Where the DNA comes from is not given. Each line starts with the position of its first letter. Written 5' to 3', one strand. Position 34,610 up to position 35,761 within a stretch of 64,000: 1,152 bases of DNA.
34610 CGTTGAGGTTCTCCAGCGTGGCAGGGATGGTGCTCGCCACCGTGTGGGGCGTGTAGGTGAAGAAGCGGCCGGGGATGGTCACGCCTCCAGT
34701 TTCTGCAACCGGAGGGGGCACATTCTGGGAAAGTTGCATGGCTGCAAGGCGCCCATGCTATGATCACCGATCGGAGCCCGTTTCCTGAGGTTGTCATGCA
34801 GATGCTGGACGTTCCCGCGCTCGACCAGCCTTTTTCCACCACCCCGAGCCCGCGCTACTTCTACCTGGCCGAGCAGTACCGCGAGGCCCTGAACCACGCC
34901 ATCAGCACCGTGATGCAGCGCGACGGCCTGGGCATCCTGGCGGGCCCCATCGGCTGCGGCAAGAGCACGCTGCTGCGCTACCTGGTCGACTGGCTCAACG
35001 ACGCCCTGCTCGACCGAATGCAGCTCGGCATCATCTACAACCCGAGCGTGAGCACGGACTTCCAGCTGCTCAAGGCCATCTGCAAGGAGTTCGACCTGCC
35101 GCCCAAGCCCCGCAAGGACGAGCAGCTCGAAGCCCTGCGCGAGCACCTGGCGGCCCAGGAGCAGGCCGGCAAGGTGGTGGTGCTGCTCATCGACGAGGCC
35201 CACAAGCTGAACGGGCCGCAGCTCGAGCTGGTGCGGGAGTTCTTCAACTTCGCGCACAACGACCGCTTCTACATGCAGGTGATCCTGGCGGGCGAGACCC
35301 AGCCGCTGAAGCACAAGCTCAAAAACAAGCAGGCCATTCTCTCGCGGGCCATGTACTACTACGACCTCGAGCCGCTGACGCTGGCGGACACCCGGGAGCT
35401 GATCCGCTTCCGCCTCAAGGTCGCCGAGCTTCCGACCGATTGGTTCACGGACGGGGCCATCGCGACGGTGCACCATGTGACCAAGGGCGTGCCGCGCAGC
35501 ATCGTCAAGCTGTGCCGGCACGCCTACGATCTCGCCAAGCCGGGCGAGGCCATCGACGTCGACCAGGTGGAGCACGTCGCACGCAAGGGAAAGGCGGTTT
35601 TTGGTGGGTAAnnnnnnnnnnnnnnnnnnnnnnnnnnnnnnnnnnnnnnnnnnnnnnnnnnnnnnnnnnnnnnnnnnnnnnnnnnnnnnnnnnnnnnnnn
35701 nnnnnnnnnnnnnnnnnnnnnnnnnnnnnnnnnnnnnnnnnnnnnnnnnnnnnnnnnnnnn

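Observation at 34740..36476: Antisense AAA+ (ExeA/TniB/MuB-like) ATPase and ParB/Srx-like gene pair splitting the tail-fibre module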

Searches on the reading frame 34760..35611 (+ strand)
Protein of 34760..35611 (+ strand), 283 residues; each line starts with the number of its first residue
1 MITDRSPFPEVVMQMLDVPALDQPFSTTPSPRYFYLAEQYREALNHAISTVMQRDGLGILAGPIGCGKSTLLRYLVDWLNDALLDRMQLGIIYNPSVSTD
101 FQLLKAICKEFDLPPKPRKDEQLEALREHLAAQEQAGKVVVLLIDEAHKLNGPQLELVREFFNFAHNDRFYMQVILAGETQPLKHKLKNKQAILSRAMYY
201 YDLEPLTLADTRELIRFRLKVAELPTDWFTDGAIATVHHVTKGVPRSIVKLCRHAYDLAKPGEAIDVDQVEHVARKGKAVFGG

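Call 3: search_protein_families(library=pfam, proteins=[window:34760-35611:+], max_evalue=0.01)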
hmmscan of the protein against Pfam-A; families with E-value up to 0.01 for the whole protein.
window:34760-35611:+ (283 aa): 13 families
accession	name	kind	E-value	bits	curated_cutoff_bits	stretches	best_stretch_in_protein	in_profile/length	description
PF13401.12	AAA_22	-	3.4e-22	79.6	27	1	54-182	4-125/130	AAA domain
PF13191.12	AAA_16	-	1.5e-08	35.8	32.6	1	38-163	6-157/167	AAA ATPase domain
PF01637.24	ATPase_2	-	3.2e-08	34.1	33.2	1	61-251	26-225/225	ATPase domain predominantly from Archaea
PF13481.12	AAA_25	-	0.00012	22.2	27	1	41-75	19-53/195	AAA domain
PF13173.12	AAA_14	-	0.00017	22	27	1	59-208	6-125/129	AAA domain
PF00004.35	AAA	-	0.00023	22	21.2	1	59-154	2-73/131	ATPase family associated with various cellular activities (AAA)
PF24389.1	ORC-CDC6-like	-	0.00023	20.5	27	0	59-75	36-52/571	ORC-CDC6-like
PF05621.17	TniB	-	0.00057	19.8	22.4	1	59-184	39-167/189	Bacterial TniB protein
PF19995.5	iSTAND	-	0.0021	18.9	24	1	42-163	15-138/163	inactive STAND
PF24883.2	NPHP3_N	-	0.0036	17.9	24.8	0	56-81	23-48/164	Nephrocystin 3, N-terminal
PF05729.18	NACHT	-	0.0054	17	26.7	1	59-152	4-95/167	NACHT domain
PF02456.21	Adeno_IVa2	-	0.0058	15.9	21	0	57-76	89-108/370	Adenovirus IVa2 protein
PF13604.12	AAA_30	-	0.008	16.4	27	0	48-79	10-42/191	AAA domain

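Call 4: search_protein_families(library=phrogs, proteins=[window:34760-35611:+], max_evalue=0.01)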
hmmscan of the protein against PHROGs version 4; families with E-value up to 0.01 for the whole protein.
window:34760-35611:+ (283 aa): 6 families
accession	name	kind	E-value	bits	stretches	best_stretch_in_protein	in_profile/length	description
phrog_296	-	integration and excision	4.8e-25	89.3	1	44-275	307-520/626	DNA transposition protein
phrog_5846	-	DNA, RNA and nucleotide metabolism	1.5e-05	25.5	1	59-269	42-216/380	clamp loader of DNA polymerase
phrog_2630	-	unknown function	3.9e-05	24.1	1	48-156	24-136/326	-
phrog_325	-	DNA, RNA and nucleotide metabolism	0.00069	19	1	36-80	471-515/986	Dda-like helicase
phrog_761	-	other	0.0024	18.6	1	59-85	23-49/362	thymidylate kinase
phrog_6841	-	unknown function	0.0062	16.4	0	123-260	153-284/470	-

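Call 7: search_protein_families(library=ncbifam, proteins=[window:34760-35611:+], max_evalue=0.01)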
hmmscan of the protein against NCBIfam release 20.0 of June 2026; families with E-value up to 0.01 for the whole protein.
window:34760-35611:+ (283 aa): 7 families
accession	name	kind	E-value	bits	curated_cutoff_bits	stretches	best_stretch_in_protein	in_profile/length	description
TIGR03015.1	pepcterm_ATPase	hypoth_equivalog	4.4e-36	124.7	324.5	1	23-254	11-241/269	XrtA/PEP-CTERM system-associated ATPase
NF041000.1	ATPase_ComGA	equivalog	0.00049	19.2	300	1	45-77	117-150/267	competence type IV pilus ATPase ComGA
NF047389.1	ATPase_Sll1717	subfamily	0.00099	18.3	75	0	235-273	307-345/454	P-loop ATPase, Sll1717 family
TIGR03420.1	DnaA_homol_Hda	equivalog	0.001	18.7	194.8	0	128-219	80-172/226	DnaA regulatory inactivator Hda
NF007601.2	PRK10247.1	equivalog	0.0034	16.9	292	1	44-79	16-51/204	iron efflux ABC transporter ATP-binding subunit FetA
NF008653.0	PRK11650.1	subfamily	0.0044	16.1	432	1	47-75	22-50/357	sn-glycerol-3-phosphate ABC transporter ATP-binding protein UgpC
TIGR00972.1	3a0107s01c2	equivalog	0.0079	15.6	343.2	0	47-83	19-54/248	phosphate ABC transporter ATP-binding protein PstB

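Call 8: search_protein_families(library=padloc, proteins=[window:34760-35611:+], max_evalue=0.01)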
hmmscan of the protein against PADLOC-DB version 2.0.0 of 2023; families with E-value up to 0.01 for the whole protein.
window:34760-35611:+ (283 aa): 4 families
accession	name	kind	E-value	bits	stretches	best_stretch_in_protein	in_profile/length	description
PDLC04140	mad8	-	0.00017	19.2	0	44-76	16-48/314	mads_8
PDLC00914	TRIP13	-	0.0012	16.3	0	40-74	56-90/302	TRIP13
PDLC04984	PDC-S27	-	0.0012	15.8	1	121-216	87-186/474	-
PDLC04787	PDC-S01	-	0.006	13.5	0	41-149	13-103/412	-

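Call 9: search_solved_structures(query=window:34760-35611:+, max_evalue=0.1, show_alignments=2)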
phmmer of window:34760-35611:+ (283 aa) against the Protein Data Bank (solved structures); distinct sequences matched with E-value up to 0.1: 1.
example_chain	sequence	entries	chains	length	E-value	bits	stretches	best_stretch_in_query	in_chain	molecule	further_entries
6p8v_A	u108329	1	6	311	0.049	16.2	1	37-187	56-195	ATPase, AAA family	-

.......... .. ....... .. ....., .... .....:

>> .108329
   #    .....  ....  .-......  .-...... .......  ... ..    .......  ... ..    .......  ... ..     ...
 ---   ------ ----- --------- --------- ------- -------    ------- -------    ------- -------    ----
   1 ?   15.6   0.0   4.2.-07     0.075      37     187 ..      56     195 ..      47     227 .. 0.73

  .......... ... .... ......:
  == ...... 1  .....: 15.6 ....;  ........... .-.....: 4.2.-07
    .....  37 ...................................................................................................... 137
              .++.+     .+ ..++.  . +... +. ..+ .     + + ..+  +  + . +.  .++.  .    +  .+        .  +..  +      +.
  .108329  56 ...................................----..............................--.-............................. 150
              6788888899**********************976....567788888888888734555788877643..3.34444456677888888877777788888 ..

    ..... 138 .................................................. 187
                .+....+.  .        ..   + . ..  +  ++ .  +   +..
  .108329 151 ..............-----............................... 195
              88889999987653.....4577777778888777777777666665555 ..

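Call 11: find_homologous_proteins(query=window:34760-35611:+, max_evalue=0.00001)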
Query window:34760-35611:+ (283 aa): 33 proteins with E <= 0.00001 among 2988 candidates.
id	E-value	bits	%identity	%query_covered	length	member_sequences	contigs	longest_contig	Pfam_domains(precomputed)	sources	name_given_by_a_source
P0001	5.2e-179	611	100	96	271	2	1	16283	PF13401.13,PF01637.25,PF13191.13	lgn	-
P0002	3.1e-150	517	86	96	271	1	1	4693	PF13401.13,PF01637.25,PF13191.13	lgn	-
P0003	2.2e-143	495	81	96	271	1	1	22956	PF13401.13,PF01637.25,PF13191.13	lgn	-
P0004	1.4e-142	492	81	96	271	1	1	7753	PF13401.13,PF01637.25,PF05621.18,PF13191.13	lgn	-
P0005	9.3e-141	486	79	96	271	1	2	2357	PF13401.13,PF01637.25,PF13191.13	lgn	-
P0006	2.6e-99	350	66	83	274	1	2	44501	PF13401.13,PF01637.25,PF13191.13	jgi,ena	jgi:type II secretory pathway predicted ATPase ExeA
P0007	3.3e-98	346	63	84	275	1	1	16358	PF13401.13,PF01637.25,PF13191.13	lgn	-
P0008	3.5e-92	327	58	86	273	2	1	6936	PF13401.13,PF01637.25,PF04851.22,PF13191.13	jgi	jgi:general secretion pathway protein A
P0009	4.8e-89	316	61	85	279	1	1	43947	PF13401.13,PF01637.25,PF13191.13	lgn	-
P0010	1.5e-86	308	51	93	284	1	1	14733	PF13401.13,PF01637.25,PF13191.13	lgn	-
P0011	2.5e-85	304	58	83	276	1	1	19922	PF13401.13,PF01637.25,PF13191.13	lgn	-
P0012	3.2e-80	287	57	83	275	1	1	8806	PF13401.13,PF01637.25,PF13191.13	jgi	jgi:general secretion pathway protein A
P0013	2.6e-75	271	51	88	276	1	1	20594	PF13401.13,PF13191.13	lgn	-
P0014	1.7e-68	249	50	87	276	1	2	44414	PF13401.13,PF01637.25,PF13191.13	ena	-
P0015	1.8e-64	236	43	91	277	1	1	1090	PF13401.13,PF09848.16,PF01637.25,PF13191.13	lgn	-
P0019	7.2e-28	116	37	83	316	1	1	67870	PF13245.13,PF13401.13,PF09848.16,PF01637.25,PF13191.13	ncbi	ncbi:MAG: AAA family ATPase [Pseudomonadota bacterium]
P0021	1.4e-27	115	34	88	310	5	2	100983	PF13401.13,PF13191.13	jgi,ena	-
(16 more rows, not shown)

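Call 12: find_encoding_contigs(protein=P0006, flank=10000, max_places=2)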
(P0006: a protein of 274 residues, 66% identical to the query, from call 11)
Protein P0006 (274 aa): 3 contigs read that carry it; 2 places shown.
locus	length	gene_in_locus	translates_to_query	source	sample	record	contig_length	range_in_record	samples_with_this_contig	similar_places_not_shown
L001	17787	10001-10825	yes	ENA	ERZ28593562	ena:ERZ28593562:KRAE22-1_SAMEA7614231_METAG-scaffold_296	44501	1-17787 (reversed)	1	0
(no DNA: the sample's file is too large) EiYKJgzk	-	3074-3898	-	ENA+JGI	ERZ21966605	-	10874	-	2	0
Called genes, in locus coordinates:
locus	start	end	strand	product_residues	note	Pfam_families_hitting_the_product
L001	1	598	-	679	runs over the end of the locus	PF13229:Beta_helix (faint)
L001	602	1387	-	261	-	-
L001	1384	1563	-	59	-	-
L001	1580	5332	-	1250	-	PF12708:Pect-lyase_RHGA_epim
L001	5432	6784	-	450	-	PF12708:Pect-lyase_RHGA_epim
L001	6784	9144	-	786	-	PF12708:Pect-lyase_RHGA_epim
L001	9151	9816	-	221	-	-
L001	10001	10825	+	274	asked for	PF13191:AAA_16, PF01637:ATPase_2, PF13401:AAA_22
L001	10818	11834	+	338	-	PF02195:ParB_N, PF17762:HTH_ParB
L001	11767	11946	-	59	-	-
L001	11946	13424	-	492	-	-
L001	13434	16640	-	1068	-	PF16075:DUF4815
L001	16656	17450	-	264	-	PF25691:BW3TFN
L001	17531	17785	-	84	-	?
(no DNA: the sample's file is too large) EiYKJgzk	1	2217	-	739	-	?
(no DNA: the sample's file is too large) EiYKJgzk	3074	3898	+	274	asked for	PF13191:AAA_16, PF01637:ATPase_2, PF13401:AAA_22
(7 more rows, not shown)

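Call 13: find_encoding_contigs(protein=P0009, flank=10000, max_places=2)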
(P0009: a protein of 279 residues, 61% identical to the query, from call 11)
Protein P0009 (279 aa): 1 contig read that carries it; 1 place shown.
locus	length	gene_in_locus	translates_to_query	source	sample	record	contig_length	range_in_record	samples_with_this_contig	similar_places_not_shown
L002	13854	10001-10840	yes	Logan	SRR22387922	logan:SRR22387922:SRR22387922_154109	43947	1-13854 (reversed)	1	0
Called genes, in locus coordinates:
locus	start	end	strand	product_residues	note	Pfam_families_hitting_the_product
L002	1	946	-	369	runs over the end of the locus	-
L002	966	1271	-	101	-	-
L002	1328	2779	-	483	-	-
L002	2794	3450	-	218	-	-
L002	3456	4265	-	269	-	-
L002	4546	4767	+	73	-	-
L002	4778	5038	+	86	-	-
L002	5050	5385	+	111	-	-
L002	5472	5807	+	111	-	-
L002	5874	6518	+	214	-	-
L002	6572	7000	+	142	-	-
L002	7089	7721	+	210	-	-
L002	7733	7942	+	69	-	-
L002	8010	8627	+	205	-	-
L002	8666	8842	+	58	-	-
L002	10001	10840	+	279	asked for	PF13191:AAA_16 (faint), PF01637:ATPase_2, PF13401:AAA_22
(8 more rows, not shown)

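Call 14: find_encoding_contigs(protein=P0014, flank=10000, max_places=2)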
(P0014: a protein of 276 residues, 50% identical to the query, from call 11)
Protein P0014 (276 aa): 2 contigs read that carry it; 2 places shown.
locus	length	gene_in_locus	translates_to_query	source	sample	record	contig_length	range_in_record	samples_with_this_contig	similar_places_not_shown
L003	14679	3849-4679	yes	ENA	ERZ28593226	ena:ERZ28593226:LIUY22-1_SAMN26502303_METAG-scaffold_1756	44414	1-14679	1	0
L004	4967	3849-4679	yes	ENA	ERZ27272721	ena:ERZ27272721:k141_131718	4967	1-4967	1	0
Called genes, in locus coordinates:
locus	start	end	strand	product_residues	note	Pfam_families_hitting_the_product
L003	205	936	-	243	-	-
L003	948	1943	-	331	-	-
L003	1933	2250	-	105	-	-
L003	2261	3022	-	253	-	-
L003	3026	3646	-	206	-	PF05105:Phage_holin_4_1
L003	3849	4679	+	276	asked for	PF13191:AAA_16, PF01637:ATPase_2 (weak), PF13401:AAA_22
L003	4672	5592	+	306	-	PF02195:ParB_N, PF17762:HTH_ParB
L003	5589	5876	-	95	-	-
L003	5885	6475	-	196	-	-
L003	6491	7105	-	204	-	-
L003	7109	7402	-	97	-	-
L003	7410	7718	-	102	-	-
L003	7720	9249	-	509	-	PF25021:TEN_NHL (faint)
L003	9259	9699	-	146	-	-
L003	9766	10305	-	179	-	-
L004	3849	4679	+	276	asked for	PF13191:AAA_16, PF01637:ATPase_2 (weak), PF13401:AAA_22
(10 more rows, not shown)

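Call 19: find_encoding_contigs(protein=P0019, flank=10000, max_places=1)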
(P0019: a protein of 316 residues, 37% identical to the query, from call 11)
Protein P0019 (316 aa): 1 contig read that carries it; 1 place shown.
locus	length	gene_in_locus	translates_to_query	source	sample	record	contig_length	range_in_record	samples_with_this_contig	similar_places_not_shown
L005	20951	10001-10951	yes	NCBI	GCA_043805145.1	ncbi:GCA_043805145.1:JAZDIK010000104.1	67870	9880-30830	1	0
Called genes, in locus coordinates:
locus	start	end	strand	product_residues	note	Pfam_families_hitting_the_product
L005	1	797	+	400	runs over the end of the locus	PF19583:ODP, PF00258:Flavodoxin_1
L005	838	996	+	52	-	PF00301:Rubredoxin, PF21349:RUBY_RBDX (faint)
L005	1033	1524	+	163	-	PF02915:Rubrerythrin, PF21349:RUBY_RBDX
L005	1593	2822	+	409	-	PF28597:T2SSF_N, PF00482:T2SSF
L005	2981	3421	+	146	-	PF07963:N_methyl, PF08334:T2SSG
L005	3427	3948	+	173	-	PF07963:N_methyl (weak)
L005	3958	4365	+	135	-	PF07963:N_methyl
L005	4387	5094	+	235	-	PF07963:N_methyl (weak)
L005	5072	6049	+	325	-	PF21687:T2SSK_1st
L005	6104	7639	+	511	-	PF11104:PilM_2, PF14450:FtsA (weak)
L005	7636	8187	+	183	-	PF04612:T2SSM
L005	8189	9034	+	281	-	-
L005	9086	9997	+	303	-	PF11356:T2SSC, PF13180:PDZ_2 (weak)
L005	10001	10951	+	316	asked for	PF01637:ATPase_2 (faint), PF13191:AAA_16, PF13245:AAA_19 (faint), PF13401:AAA_22, PF09848:SLFN-g3_helicase (faint)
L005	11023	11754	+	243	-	PF14559:TPR_19 (faint), PF13374:TPR_10 (faint), PF13181:TPR_8 (faint), PF13424:TPR_12 (weak), PF13431:TPR_17 (faint), PF00515:TPR_1 (weak), PF07719:TPR_2 (weak), PF13414:TPR_11 (weak)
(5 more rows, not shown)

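Call 20: find_encoding_contigs(protein=P0021, flank=10000, max_places=1)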
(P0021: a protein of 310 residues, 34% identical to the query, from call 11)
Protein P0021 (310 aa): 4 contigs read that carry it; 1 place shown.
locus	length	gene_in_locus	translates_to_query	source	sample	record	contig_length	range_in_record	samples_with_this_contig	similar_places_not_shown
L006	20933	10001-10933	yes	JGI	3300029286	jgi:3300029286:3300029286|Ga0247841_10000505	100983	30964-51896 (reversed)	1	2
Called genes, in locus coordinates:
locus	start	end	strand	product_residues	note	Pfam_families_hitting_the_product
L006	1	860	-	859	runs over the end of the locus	PF09371:Tex_N, PF22706:Tex_central_region, PF16921:Tex_YqgF, PF14639:YqgF (weak), PF14635:HHH_7, PF12836:HHH_3, PF17674:HHH_9, PF00575:S1, +1 more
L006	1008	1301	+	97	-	-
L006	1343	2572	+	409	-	PF28597:T2SSF_N, PF00482:T2SSF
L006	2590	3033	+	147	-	PF07963:N_methyl, PF08334:T2SSG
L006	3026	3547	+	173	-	PF07963:N_methyl (faint)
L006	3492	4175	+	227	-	PF07963:N_methyl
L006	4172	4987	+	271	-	PF07963:N_methyl, PF11612:T2SSJ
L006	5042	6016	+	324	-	PF21687:T2SSK_1st, PF03934:T2SSK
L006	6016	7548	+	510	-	PF11104:PilM_2, PF14450:FtsA, PF05137:PilN (weak)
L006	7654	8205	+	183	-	-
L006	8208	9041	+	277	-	-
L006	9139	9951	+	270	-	PF11356:T2SSC (weak), PF13180:PDZ_2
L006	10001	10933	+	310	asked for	PF13191:AAA_16, PF13401:AAA_22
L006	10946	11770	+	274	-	PF00515:TPR_1 (faint), PF07719:TPR_2 (faint), PF13181:TPR_8 (faint), PF13374:TPR_10 (faint), PF13414:TPR_11 (faint), PF13432:TPR_16 (faint), PF14559:TPR_19 (faint), PF13431:TPR_17 (faint)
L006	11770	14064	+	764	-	PF21305:type_II_gspD_N0, PF03958:Secretin_N, PF00263:Secretin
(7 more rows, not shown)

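Call 21: find_related_loci(query=window:34796-35611:+, collection=viral_contigs, flank=10000)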
Query window:34796-35611:+ (271 aa) in viral_contigs; peptide patterns used: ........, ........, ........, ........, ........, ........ (x = any residue, [..] = any of these).
3 stretches matched a pattern, but none encodes a relative of the query by tblastn (E <= 1e-3).

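Call 26: find_related_loci(query=A2, collection=genome_contigs, flank=10000)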
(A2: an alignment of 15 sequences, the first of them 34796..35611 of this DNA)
Query A2 (271 aa) in genome_contigs; peptide patterns used: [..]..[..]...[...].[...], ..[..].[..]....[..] (x = any residue, [..] = any of these).
600 stretches matched a pattern (row limit reached: there are more); 6 encode a relative of the query (tblastn E <= 1e-3); 6 distinct loci.
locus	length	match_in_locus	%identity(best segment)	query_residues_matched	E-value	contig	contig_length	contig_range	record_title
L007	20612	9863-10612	27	12-261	9e-18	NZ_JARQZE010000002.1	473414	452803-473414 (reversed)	Thauera mechernichensis strain TL1 NODE_2_length_473414_cov_51.3888, whole genome shotgun sequence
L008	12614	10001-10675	28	12-239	3e-17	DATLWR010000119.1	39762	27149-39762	MAG TPA_asm: Mariprofundaceae bacterium isolate SMAG_U13224 k141_466952, whole genome shotgun sequence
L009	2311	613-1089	28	12-171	1e-9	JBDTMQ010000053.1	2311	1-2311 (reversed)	MAG: Acidobacteriota bacterium isolate cluster3_bin.13 NODE_337351_length_2311_cov_3.611259, whole genome shotgun sequen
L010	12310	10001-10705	22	11-247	8e-7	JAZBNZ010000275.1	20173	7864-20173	MAG: Woeseiaceae bacterium isolate bin.761 k117_7355828, whole genome shotgun sequence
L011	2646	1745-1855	49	34-70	7e-6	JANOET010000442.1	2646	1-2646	MAG: Acidimicrobiaceae bacterium isolate SOY_65_metabat_168 SOY_65_k141_2493435, whole genome shotgun sequence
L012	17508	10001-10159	42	34-74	1e-5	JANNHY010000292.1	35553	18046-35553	MAG: Ilumatobacteraceae bacterium isolate SOY_6_C_metabat_189 SOY_6_C_k141_5331711, whole genome shotgun sequence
